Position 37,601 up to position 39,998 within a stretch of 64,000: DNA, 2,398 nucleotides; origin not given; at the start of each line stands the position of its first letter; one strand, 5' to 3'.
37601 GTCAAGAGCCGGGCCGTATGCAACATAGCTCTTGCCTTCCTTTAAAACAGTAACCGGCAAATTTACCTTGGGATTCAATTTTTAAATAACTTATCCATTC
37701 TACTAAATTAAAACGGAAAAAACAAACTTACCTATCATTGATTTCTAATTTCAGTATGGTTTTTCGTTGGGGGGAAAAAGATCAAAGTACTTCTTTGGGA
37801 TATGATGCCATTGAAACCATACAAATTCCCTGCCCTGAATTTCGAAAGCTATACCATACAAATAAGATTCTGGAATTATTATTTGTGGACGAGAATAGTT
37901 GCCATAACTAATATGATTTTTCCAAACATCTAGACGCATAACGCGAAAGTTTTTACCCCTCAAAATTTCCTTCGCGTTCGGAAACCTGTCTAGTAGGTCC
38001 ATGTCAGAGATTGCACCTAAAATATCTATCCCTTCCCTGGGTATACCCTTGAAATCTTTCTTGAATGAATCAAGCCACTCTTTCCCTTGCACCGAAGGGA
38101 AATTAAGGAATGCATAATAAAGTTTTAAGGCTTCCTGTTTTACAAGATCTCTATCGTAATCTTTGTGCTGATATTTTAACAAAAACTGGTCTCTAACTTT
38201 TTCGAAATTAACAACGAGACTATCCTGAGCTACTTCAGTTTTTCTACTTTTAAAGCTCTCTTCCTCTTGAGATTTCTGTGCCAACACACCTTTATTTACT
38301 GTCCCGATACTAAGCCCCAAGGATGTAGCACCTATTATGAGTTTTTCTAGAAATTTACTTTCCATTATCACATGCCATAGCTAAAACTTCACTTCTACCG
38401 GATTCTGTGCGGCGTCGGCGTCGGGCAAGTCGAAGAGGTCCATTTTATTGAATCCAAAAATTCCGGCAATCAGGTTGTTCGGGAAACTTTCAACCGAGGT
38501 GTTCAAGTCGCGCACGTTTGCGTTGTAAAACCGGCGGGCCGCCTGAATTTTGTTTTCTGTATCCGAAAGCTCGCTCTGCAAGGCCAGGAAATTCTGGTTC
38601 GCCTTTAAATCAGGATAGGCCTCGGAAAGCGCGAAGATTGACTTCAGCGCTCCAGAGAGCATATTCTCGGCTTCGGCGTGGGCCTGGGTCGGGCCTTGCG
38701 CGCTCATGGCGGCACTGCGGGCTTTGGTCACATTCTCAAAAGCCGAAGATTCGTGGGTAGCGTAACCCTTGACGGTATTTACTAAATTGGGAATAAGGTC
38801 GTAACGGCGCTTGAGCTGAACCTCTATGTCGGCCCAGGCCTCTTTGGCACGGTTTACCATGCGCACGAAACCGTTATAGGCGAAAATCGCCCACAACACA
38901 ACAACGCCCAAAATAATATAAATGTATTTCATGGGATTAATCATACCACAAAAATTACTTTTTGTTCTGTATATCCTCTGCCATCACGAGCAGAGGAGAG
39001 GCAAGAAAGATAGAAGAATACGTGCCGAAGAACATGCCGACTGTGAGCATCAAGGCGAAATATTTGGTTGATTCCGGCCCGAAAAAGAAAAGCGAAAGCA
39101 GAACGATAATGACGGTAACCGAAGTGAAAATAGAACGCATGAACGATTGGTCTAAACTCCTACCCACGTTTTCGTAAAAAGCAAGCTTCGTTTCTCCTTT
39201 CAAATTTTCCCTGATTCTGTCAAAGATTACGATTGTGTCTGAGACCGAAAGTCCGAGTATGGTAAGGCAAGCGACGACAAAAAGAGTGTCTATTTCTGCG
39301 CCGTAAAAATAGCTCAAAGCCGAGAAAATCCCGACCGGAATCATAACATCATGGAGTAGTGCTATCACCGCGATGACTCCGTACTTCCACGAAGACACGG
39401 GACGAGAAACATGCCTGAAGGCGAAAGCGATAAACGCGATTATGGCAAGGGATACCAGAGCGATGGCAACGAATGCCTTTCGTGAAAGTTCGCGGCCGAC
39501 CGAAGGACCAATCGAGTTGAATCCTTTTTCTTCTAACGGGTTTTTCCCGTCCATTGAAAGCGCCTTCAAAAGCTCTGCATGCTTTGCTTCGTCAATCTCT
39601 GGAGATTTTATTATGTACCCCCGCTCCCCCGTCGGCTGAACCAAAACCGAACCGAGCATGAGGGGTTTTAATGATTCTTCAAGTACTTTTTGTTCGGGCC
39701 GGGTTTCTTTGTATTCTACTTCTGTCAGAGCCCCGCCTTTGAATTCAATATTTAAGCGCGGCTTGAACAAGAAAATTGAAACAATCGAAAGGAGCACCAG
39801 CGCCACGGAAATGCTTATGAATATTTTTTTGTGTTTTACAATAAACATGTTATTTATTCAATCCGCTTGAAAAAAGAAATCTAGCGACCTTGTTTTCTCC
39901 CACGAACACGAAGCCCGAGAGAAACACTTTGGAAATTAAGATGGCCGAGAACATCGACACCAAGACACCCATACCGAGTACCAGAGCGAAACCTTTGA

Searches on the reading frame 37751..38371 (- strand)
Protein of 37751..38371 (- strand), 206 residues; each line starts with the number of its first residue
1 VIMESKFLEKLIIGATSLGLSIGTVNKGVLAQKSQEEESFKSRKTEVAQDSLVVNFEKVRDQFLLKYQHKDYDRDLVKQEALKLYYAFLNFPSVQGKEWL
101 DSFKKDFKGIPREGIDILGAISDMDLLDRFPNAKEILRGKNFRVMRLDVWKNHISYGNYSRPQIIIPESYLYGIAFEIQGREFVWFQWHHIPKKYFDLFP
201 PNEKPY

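Call 50: search_protein_families(library=pfam, max_evalue=0.001, proteins=[window:37751-38371:-])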
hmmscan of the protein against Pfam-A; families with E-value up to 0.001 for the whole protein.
window:37751-38371:- (206 aa): 0 families

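Call 68: list_cluster_members(proteins=[window:37403-37678:-, window:37403-37660:-, window:37403-37516:-, window:37180-37245:-, window:37754-38371:-])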
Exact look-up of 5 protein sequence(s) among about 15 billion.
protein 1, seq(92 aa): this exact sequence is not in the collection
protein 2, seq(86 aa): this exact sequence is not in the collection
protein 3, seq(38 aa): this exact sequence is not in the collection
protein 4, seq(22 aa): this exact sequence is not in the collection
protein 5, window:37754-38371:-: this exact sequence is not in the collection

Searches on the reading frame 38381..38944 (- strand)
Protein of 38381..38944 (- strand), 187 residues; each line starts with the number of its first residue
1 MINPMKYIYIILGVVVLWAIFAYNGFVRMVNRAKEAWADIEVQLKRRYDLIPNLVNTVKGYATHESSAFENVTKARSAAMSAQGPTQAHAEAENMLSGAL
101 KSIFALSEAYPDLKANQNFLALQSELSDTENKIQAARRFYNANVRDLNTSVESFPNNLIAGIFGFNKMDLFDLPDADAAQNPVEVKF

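Call 50: search_protein_families(library=pfam, max_evalue=0.001, proteins=[window:38381-38944:-])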
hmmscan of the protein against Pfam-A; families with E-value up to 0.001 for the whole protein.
window:38381-38944:- (187 aa): 1 family
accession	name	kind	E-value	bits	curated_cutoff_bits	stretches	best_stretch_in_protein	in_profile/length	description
PF04011.17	LemA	-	1.6e-60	203.7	26.2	1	36-187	1-149/149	LemA family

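Call 66: list_cluster_members(proteins=[window:38384-38944:-, window:35827-36714:-, window:37403-37678:-, window:36719-37180:-])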
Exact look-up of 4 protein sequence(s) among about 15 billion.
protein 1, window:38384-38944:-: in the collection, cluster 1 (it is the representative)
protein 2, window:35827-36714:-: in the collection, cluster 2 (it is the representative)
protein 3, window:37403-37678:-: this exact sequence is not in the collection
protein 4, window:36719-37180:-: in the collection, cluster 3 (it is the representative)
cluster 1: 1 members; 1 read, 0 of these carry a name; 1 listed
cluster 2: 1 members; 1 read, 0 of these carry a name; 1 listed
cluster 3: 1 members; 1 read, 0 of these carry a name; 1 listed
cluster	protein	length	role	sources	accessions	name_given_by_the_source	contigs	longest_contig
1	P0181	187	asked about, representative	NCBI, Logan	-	-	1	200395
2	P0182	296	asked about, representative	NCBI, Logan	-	-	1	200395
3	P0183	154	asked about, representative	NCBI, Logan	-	-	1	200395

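Call 67: find_encoding_contigs(protein=P0181, flank=3000, max_places=4)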
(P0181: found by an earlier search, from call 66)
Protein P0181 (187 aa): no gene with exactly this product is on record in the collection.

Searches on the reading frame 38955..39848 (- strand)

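Call 50: search_protein_families(library=pfam, max_evalue=0.001, proteins=[window:38955-39848:-])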
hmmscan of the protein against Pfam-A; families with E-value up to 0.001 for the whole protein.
window:38955-39848:- (297 aa): 1 family
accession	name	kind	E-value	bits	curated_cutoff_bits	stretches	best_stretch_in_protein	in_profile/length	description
PF02355.23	SecD_SecF_C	-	1.9e-49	168.1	20.5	1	105-289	13-185/189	Protein export membrane protein SecD/SecF, C-terminal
